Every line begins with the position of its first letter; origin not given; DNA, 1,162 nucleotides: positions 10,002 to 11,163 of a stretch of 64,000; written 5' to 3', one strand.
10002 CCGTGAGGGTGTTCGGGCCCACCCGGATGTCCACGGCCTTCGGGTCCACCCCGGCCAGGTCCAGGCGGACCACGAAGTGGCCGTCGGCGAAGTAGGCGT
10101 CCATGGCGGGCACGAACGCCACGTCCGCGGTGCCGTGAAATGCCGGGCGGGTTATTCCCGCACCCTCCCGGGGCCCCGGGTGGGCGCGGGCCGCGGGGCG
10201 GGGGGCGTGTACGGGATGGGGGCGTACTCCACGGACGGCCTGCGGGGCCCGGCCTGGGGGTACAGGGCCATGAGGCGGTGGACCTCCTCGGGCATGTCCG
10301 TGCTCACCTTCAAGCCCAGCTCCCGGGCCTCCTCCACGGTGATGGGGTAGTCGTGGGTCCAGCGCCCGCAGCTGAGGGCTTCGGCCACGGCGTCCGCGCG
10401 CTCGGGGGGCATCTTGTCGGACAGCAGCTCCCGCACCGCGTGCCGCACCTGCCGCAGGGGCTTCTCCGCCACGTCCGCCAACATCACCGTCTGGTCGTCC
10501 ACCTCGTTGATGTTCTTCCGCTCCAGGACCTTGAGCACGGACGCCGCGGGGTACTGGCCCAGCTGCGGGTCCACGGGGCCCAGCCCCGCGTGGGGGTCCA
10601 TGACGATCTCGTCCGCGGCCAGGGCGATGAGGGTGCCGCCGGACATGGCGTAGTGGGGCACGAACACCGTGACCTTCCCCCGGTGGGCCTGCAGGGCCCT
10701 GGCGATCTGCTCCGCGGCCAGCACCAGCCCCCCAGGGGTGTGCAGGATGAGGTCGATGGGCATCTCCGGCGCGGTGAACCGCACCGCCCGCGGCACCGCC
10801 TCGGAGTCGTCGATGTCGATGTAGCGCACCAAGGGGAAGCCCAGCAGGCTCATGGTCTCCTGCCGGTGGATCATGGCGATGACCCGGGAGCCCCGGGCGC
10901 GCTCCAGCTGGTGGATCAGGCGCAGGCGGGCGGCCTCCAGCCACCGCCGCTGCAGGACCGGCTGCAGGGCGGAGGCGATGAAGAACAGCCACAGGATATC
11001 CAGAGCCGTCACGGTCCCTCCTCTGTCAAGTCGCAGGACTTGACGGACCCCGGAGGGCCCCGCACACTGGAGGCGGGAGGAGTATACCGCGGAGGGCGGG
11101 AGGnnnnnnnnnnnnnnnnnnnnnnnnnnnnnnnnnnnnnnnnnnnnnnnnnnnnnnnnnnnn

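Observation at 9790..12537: Candidate new HspR regulon module: SDH-family serine protease plus minimal Hsp20, divergent from a PRC-barrel/BON stress protein, with a shared HAIR-like dyad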

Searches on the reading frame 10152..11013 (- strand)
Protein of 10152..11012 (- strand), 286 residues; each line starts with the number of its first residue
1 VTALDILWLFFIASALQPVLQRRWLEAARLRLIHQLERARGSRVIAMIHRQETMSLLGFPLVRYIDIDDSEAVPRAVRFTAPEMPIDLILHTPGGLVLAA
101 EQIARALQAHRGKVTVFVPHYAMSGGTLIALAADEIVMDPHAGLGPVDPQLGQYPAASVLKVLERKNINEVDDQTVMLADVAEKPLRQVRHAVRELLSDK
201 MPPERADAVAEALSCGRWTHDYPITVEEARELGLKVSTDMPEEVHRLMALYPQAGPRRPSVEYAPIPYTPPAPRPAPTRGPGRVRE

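Call 9: search_protein_families(library=pfam, proteins=[window:10155-11013:-], max_evalue=0.01)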
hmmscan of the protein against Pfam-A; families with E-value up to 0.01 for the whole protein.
window:10155-11013:- (286 aa): 0 families

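Call 12: search_protein_families(library=ncbifam, proteins=[window:10155-11013:-], max_evalue=1)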
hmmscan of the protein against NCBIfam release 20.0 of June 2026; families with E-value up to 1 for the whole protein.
window:10155-11013:- (286 aa): 1 family
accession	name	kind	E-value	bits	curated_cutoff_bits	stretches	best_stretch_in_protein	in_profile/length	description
NF010060.0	PRK13537.1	equivalog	0.21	10.4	521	1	185-221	66-102/314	nodulation factor ABC transporter ATP-binding protein NodI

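Call 13: search_protein_families(library=pfam, proteins=[window:10155-11013:-], max_evalue=10)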
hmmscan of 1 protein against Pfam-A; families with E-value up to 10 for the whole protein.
window:10155-11013:- (286 aa): 0 families

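Call 14: search_protein_families(library=pfam, proteins=[window:10155-11012:-], max_evalue=0.01)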
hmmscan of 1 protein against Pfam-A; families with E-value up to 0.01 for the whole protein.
window:10155-11012:- (286 aa): 5 families
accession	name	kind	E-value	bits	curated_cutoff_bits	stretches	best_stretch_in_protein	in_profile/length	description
PF01972.22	SDH_protease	-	1.7e-116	388.7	31.3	1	6-269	14-277/286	ClpP-like SDH-type serine proteinase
PF25145.1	NfeD1b_N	-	8.3e-13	48.8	40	1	88-146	36-94/189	NfeD1b, N-terminal domain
PF00574.28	CLP_protease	-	5e-05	23.7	20.2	1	81-135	44-98/182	Clp protease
PF01343.23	Peptidase_S49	-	0.0004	20.8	24.9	1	111-145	6-40/154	Peptidase family S49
PF00378.25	ECH_1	-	0.0009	19.1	27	1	118-166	95-143/251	Enoyl-CoA hydratase/isomerase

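Call 15: search_protein_families(library=ncbifam, proteins=[window:10155-11012:-], max_evalue=0.01)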
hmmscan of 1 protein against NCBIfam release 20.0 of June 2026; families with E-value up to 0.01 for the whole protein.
window:10155-11012:- (286 aa): 7 families
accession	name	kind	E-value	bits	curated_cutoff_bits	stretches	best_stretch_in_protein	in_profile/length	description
NF047768.1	Clp_like_SDH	equivalog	1.1e-127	424.9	250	1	6-265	1-260/260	SDH family Clp fold serine proteinase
NF045542.1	Clp_rel_HeadMat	equivalog_domain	3.2e-11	43.4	120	1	81-142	31-93/165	head maturation protease, ClpP-related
TIGR00706.1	SppA_dom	equivalog_domain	8.1e-07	28.9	155.45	1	90-146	39-97/208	signal peptide peptidase SppA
NF045540.1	scaf_prot_MCP1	exception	9.7e-07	27.9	475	1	83-142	30-89/652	ClpP-like prohead protease/major capsid protein fusion protein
NF008745.0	PRK11778.1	equivalog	1.1e-05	24.7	259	1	88-168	135-215/345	protease SohB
TIGR00705.1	SppA_67K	equivalog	0.00057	18.3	311.45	1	90-142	357-412/590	signal peptide peptidase SppA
NF006566.0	PRK09076.1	subfamily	0.0037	16.9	286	1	105-164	91-150/260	enoyl-CoA hydratase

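Call 18: find_homologous_proteins(query=window:10155-11012:-)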
Query window:10155-11012:- (286 aa): 8000 proteins with E <= 0.001 among 8000 candidates; the best 120 are listed.
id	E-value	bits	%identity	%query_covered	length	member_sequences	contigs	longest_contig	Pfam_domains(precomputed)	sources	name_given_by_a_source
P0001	5.9e-169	579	93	100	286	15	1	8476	PF25145.2,PF01972.22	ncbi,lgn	ncbi:MAG: SDH family Clp fold serine proteinase [bacterium]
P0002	5.2e-168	576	95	92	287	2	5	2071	PF25145.2,PF01972.22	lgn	-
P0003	1.1e-167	575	91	100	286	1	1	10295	PF25145.2,PF01972.22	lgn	-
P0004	7.3e-166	569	93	92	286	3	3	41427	PF25145.2,PF01972.22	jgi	jgi:ClpP class serine protease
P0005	8.0e-165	565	92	100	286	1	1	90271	PF25145.2,PF01972.22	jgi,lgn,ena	-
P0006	1.1e-164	565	90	100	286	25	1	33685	PF25145.2,PF01972.22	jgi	jgi:ClpP class serine protease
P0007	9.3e-164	562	91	100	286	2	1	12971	PF25145.2,PF01972.22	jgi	jgi:ClpP class serine protease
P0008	7.9e-155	533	85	100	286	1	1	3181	PF25145.2,PF01972.22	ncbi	-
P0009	1.6e-144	499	81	98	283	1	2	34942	PF25145.2,PF01972.22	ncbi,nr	ncbi:MAG: hypothetical protein QN163_10155 [Armatimonadota bacterium]|nr:hypothetical protein [Armat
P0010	2.9e-139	481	78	99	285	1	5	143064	PF25145.2,PF01972.22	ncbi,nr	ncbi:MAG: hypothetical protein QN172_03465 [Armatimonadota bacterium]|nr:hypothetical protein [Armat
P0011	2.2e-138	479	78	99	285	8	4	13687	PF25145.2,PF01972.22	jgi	jgi:ClpP class serine protease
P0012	2.6e-137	475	77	100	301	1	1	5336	PF25145.2,PF01972.22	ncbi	-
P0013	7.2e-136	470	76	99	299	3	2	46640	PF25145.2,PF01972.22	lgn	-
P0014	5.7e-134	464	-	-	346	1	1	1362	PF00574.29,PF25145.2,PF01972.22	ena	-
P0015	1.6e-132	459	79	94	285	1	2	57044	PF25145.2,PF01972.22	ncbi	-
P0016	7.3e-131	454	74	97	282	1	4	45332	PF25145.2,PF01972.22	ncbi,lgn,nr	ncbi:MAG: hypothetical protein QN198_08705 [Armatimonadota bacterium]|nr:hypothetical protein [Armat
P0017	1.8e-130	453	75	97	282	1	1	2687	PF25145.2,PF01972.22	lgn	-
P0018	3.3e-129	448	73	97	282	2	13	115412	PF25145.2,PF01972.22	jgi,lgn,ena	jgi:ClpP class serine protease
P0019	4.8e-128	445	74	100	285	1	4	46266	PF25145.2,PF01972.22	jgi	jgi:ClpP class serine protease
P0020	6.3e-127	441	73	98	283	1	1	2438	PF25145.2,PF01972.22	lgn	-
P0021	1.1e-123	430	70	98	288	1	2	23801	PF00574.29,PF25145.2,PF01972.22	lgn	-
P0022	1.2e-123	430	72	94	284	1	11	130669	PF00574.29,PF25145.2,PF01972.22,PF01343.24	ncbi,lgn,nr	ncbi:MAG: ATP-dependent Clp protease proteolytic subunit [Armatimonadota bacterium]|nr:ATP-dependent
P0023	1.5e-123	430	71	98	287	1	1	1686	PF25145.2,PF01972.22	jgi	jgi:ClpP class serine protease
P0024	1.5e-123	430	71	98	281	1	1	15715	PF25145.2,PF01972.22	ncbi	-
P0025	2.0e-123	430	71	98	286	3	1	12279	PF00574.29,PF25145.2,PF01972.22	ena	-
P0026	2.1e-123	429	71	99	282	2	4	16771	PF25145.2,PF01972.22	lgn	-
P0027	7.3e-123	428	70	95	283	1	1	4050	PF00574.29,PF00378.26,PF25145.2,PF01972.22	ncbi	-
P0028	9.3e-123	427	71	94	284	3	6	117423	PF25145.2,PF01972.22,PF01343.24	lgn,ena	-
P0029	1.7e-122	426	70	99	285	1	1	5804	PF00574.29,PF25145.2,PF01972.22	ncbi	-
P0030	3.0e-122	426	70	94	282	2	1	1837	PF00574.29,PF25145.2,PF01972.22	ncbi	-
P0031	3.8e-122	425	72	93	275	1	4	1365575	PF00574.29,PF00378.26,PF25145.2,PF01972.22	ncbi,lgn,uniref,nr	ncbi:MAG: hypothetical protein KatS3mg055_2483 [Chloroflexus sp.]|uniref:SDH family Clp fold serine 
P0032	4.2e-122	425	71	97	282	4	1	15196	PF25145.2,PF01972.22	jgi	jgi:ClpP class serine protease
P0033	7.0e-122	424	73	98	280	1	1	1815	PF25145.2,PF01972.22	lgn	-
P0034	7.8e-122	424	73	93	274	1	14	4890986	PF00378.26,PF25145.2,PF01972.22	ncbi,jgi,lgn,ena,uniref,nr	ncbi:ATP-dependent Clp protease proteolytic subunit [Chloroflexus sp. Y-396-1]|uniref:SDH family Clp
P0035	1.2e-121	424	70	94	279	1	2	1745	PF00574.29,PF25145.2,PF01972.22,PF01343.24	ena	-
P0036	1.4e-121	423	72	93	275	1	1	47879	PF00574.29,PF00378.26,PF25145.2,PF01972.22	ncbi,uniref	ncbi:MAG: SDH family Clp fold serine proteinase [Chloroflexus sp.]|uniref:SDH family Clp fold serine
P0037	1.5e-121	423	71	94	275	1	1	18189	PF00574.29,PF25145.2,PF01972.22,PF01343.24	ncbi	-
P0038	1.6e-121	423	72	93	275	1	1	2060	PF00574.29,PF00378.26,PF25145.2,PF01972.22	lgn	-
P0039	1.6e-121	423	70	94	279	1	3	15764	PF00574.29,PF25145.2,PF01972.22,PF01343.24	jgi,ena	jgi:ClpP class serine protease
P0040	1.6e-121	423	70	94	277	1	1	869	PF00574.29,PF25145.2,PF01972.22,PF01343.24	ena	-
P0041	1.6e-121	423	72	93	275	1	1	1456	PF00574.29,PF00378.26,PF25145.2,PF01972.22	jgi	jgi:ClpP class serine protease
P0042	1.6e-121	423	72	93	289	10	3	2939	PF25145.2,PF01972.22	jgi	jgi:ClpP class serine protease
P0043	2.0e-121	423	72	93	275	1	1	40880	PF00574.29,PF00378.26,PF25145.2,PF01972.22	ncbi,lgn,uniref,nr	ncbi:SDH family Clp fold serine proteinase [Chloroflexus sp.]|uniref:SDH family Clp fold serine prot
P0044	3.3e-121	422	73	93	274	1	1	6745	PF00378.26,PF25145.2,PF01972.22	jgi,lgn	jgi:ClpP class serine protease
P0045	3.6e-121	422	73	93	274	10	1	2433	PF00378.26,PF25145.2,PF01972.22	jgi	-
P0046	3.6e-121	422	72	93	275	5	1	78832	PF00574.29,PF00378.26,PF25145.2,PF01972.22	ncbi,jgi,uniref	ncbi:SDH family Clp fold serine proteinase [Chloroflexus sp.]|uniref:SDH family Clp fold serine prot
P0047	3.7e-121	422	69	99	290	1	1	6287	PF25145.2,PF01972.22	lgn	-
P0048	3.8e-121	422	67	96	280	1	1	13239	PF00574.29,PF25145.2,PF01972.22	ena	-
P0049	4.1e-121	422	72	93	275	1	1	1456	PF00574.29,PF00378.26,PF25145.2,PF01972.22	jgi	jgi:ClpP class serine protease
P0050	4.3e-121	422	71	94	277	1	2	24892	PF00574.29,PF25145.2,PF01972.22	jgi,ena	-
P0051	4.5e-121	422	67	97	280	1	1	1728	PF00574.29,PF25145.2,PF01972.22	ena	-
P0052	4.8e-121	422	72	93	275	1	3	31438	PF00574.29,PF00378.26,PF25145.2,PF01972.22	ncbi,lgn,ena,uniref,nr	ncbi:MAG: hypothetical protein C0184_03135 [Chloroflexus aggregans]|uniref:Periplasmic serine protea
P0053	6.0e-121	421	72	94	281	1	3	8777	PF00574.29,PF25145.2,PF01972.22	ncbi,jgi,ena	-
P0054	6.1e-121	421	73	93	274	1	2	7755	PF00378.26,PF25145.2,PF01972.22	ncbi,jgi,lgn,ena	-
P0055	6.2e-121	421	72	94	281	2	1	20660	PF00574.29,PF25145.2,PF01972.22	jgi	jgi:ClpP class serine protease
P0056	6.3e-121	421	70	98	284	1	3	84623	PF00378.26,PF25145.2,PF01972.22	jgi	jgi:ClpP class serine protease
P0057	6.4e-121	421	70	99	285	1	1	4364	PF00574.29,PF25145.2,PF01972.22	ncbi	-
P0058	6.5e-121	421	71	96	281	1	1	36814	PF00574.29,PF00378.26,PF25145.2,PF01972.22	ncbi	-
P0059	7.3e-121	421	68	93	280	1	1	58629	PF00574.29,PF25145.2,PF01972.22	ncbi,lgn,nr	ncbi:MAG: ATP-dependent Clp protease proteolytic subunit [Candidatus Desulfofervidus auxilii]|nr:ATP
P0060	8.7e-121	421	67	98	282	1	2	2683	PF00574.29,PF25145.2,PF01972.22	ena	-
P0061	9.1e-121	421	68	92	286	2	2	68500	PF25145.2,PF01972.22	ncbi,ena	-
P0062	9.6e-121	421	72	93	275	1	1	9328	PF00574.29,PF00378.26,PF25145.2,PF01972.22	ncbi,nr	ncbi:MAG: ATP-dependent Clp protease proteolytic subunit [Chloroflexus sp.]|nr:ATP-dependent Clp pro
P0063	9.7e-121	421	70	98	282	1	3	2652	PF25145.2,PF01972.22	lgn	-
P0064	9.9e-121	421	72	92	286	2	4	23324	PF25145.2,PF01972.22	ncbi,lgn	ncbi:MAG: hypothetical protein C4289_00265 [Chloroflexota bacterium]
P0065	1.0e-120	421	68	99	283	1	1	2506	PF25145.2,PF01972.22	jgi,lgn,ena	-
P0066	1.2e-120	420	71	94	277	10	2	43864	PF00574.29,PF25145.2,PF01972.22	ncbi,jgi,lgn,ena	-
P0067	1.2e-120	420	66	97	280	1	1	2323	PF00574.29,PF25145.2,PF01972.22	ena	-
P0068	1.4e-120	420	70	94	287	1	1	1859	PF00378.26,PF25145.2,PF01972.22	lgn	-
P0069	1.4e-120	420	73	93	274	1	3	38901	PF00378.26,PF25145.2,PF01972.22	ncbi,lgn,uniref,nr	ncbi:SDH family Clp fold serine proteinase [Chloroflexus sp.]|uniref:SDH family Clp fold serine prot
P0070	1.6e-120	420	71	98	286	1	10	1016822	PF00378.26,PF25145.2,PF01972.22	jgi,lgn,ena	jgi:ClpP class serine protease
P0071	1.7e-120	420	70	97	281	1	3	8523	PF00574.29,PF00378.26,PF25145.2,PF01972.22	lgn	-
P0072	1.9e-120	420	72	93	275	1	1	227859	PF00574.29,PF00378.26,PF25145.2,PF01972.22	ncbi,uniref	ncbi:SDH family Clp fold serine proteinase [Chloroflexus sp.]|uniref:SDH family Clp fold serine prot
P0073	2.0e-120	420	72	93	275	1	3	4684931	PF00574.29,PF00378.26,PF25145.2,PF01972.22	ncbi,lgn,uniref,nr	ncbi:SDH family Clp fold serine proteinase [Chloroflexus aggregans]|uniref:Periplasmic serine protea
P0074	2.1e-120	420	70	98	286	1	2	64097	PF00378.26,PF25145.2,PF01972.22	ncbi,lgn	-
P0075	2.3e-120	419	70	98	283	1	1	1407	PF00574.29,PF00378.26,PF25145.2,PF01972.22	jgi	jgi:ClpP class serine protease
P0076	2.3e-120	419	69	97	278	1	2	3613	PF25145.2,PF01972.22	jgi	jgi:ClpP class serine protease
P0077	2.3e-120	419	70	98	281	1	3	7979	PF00574.29,PF00378.26,PF25145.2,PF01972.22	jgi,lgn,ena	-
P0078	2.4e-120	419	72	93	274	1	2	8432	PF00378.26,PF25145.2,PF01972.22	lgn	-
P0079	2.4e-120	419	70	94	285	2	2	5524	PF00378.26,PF25145.2,PF01972.22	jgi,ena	-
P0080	2.5e-120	419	68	94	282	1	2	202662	PF00574.29,PF25145.2,PF01972.22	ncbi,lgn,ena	-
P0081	2.5e-120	419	68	93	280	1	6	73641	PF00574.29,PF25145.2,PF01972.22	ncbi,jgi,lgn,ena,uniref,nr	ncbi:MAG TPA: hypothetical protein ENG63_10590 [Candidatus Desulfofervidus auxilii]|uniref:S49 famil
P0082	2.7e-120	419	67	99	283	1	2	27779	PF25145.2,PF01972.22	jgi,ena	-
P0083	2.7e-120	419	66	97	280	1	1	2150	PF00574.29,PF25145.2,PF01972.22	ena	-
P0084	2.9e-120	419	69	98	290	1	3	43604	PF00574.29,PF25145.2,PF01972.22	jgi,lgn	jgi:ClpP class serine protease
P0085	2.9e-120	419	72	93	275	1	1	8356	PF00574.29,PF00378.26,PF25145.2,PF01972.22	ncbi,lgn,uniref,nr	ncbi:SDH family Clp fold serine proteinase [Chloroflexus sp.]|uniref:SDH family Clp fold serine prot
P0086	2.9e-120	419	68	99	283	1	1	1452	PF25145.2,PF01972.22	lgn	-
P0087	3.1e-120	419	73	93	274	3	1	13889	PF25145.2,PF01972.22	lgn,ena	-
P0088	3.3e-120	419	72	93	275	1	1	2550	PF00574.29,PF00378.26,PF25145.2,PF01972.22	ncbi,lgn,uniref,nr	ncbi:SDH family Clp fold serine proteinase [Chloroflexus sp.]|uniref:SDH family Clp fold serine prot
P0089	4.0e-120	419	68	98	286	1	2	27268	PF00574.29,PF00378.26,PF25145.2,PF01972.22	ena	-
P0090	4.2e-120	419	70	92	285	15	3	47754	PF25145.2,PF01972.22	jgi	-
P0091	4.3e-120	419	66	96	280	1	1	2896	PF00574.29,PF25145.2,PF01972.22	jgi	-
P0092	4.3e-120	419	68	100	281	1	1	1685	PF00574.29,PF00378.26,PF25145.2,PF01972.22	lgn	-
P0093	4.6e-120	418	72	93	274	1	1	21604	PF00378.26,PF25145.2,PF01972.22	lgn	-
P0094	4.6e-120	418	66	96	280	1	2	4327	PF00574.29,PF25145.2,PF01972.22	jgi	-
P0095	4.7e-120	418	66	97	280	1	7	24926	PF00574.29,PF25145.2,PF01972.22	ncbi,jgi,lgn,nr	ncbi:MAG: ATP-dependent Clp protease proteolytic subunit [Candidatus Desulfofervidus auxilii]|nr:ATP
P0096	4.8e-120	418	72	93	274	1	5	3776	PF25145.2,PF01972.22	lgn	-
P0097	4.8e-120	418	66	97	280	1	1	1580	PF00574.29,PF25145.2,PF01972.22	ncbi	-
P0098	4.9e-120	418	66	97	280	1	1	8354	PF00574.29,PF25145.2,PF01972.22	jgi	-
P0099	5.1e-120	418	72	93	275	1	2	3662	PF00574.29,PF00378.26,PF25145.2,PF01972.22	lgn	-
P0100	5.4e-120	418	68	99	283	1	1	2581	PF25145.2,PF01972.22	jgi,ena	-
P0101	5.4e-120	418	66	99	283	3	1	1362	PF25145.2,PF01972.22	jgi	jgi:ClpP class serine protease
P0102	5.5e-120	418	69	98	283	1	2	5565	PF00574.29,PF00378.26,PF25145.2,PF01972.22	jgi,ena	jgi:ClpP class serine protease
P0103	6.0e-120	418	66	96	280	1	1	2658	PF00574.29,PF25145.2,PF01972.22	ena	-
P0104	6.1e-120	418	70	94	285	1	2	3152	PF00378.26,PF25145.2,PF01972.22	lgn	-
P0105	6.3e-120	418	66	96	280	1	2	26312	PF00574.29,PF25145.2,PF01972.22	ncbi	-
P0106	6.4e-120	418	72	93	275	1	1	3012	PF00574.29,PF00378.26,PF25145.2,PF01972.22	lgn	-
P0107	6.4e-120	418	72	93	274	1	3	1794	PF00378.26,PF25145.2,PF01972.22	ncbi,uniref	ncbi:SDH family Clp fold serine proteinase [Chloroflexus sp.]|uniref:SDH family Clp fold serine prot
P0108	6.6e-120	418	66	97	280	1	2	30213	PF00574.29,PF25145.2,PF01972.22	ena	-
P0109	6.9e-120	418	70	98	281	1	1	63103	PF00574.29,PF00378.26,PF25145.2,PF01972.22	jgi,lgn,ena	-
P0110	7.0e-120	418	71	94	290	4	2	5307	PF00378.26,PF25145.2,PF01972.22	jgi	jgi:ClpP class serine protease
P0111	7.0e-120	418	67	96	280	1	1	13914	PF00574.29,PF25145.2,PF01972.22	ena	-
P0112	7.1e-120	418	67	99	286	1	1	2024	PF00574.29,PF00378.26,PF25145.2,PF01972.22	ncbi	ncbi:MAG: SDH family Clp fold serine proteinase [Anaerolineales bacterium]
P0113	7.2e-120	418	69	99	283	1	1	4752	PF25145.2,PF01972.22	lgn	-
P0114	7.4e-120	418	70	97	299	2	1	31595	PF25145.2,PF01972.22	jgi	jgi:ClpP class serine protease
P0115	7.6e-120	418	71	98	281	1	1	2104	PF00378.26,PF25145.2,PF01972.22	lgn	-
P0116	8.4e-120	418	69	98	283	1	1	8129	PF00574.29,PF00378.26,PF25145.2,PF01972.22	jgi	-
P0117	8.7e-120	418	72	93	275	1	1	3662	PF00574.29,PF00378.26,PF25145.2,PF01972.22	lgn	-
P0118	9.1e-120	418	72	93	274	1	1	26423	PF00378.26,PF25145.2,PF01972.22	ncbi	ncbi:SDH family Clp fold serine proteinase [Chloroflexus aurantiacus]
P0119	9.2e-120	418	66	97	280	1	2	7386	PF00574.29,PF25145.2,PF01972.22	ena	-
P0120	9.5e-120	417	69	95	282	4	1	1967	PF00574.29,PF00378.26,PF25145.2,PF01972.22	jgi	-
